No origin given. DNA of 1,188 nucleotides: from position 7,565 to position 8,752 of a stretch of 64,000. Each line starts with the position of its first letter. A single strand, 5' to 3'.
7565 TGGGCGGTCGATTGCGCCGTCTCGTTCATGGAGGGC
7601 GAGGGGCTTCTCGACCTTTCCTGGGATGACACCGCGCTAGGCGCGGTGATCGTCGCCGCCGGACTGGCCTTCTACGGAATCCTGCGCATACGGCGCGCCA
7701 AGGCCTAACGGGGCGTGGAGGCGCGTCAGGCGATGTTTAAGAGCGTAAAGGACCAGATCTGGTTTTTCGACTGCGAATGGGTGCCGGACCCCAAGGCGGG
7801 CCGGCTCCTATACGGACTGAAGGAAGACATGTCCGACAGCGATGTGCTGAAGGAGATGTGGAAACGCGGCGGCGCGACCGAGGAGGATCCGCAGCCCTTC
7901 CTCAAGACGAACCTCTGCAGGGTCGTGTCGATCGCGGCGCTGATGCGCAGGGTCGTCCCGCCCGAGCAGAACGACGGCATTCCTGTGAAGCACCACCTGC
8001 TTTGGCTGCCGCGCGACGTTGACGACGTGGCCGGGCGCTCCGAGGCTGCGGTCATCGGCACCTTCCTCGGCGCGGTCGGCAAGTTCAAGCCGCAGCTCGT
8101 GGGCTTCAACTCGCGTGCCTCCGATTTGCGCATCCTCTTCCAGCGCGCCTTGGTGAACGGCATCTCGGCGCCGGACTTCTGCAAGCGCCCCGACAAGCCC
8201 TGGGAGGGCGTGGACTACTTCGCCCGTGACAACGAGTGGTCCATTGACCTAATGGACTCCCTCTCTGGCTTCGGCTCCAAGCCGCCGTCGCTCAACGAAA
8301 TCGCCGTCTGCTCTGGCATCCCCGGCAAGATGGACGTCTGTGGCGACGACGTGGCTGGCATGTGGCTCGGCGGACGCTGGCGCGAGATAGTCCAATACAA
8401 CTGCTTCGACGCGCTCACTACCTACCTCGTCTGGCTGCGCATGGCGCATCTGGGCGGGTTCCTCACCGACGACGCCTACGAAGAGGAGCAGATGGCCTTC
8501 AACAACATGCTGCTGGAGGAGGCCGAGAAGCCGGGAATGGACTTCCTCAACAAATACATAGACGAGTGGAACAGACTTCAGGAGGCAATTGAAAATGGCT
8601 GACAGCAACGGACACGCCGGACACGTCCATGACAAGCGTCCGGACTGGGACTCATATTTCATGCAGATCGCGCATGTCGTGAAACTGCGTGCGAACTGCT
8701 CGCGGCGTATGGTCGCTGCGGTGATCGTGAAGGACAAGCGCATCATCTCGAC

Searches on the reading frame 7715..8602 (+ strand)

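Call 99: search_protein_families(library=pfam, proteins=[window:7715-8602:+], max_evalue=0.00001)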
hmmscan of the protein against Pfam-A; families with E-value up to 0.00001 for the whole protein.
window:7715-8602:+ (295 aa): 1 family
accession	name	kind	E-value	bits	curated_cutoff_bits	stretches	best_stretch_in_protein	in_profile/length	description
PF10108.15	DNA_pol_B_exo2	-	4.2e-52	177.3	24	1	61-285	2-213/213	Predicted 3'-5' exonuclease related to the exonuclease domain of PolB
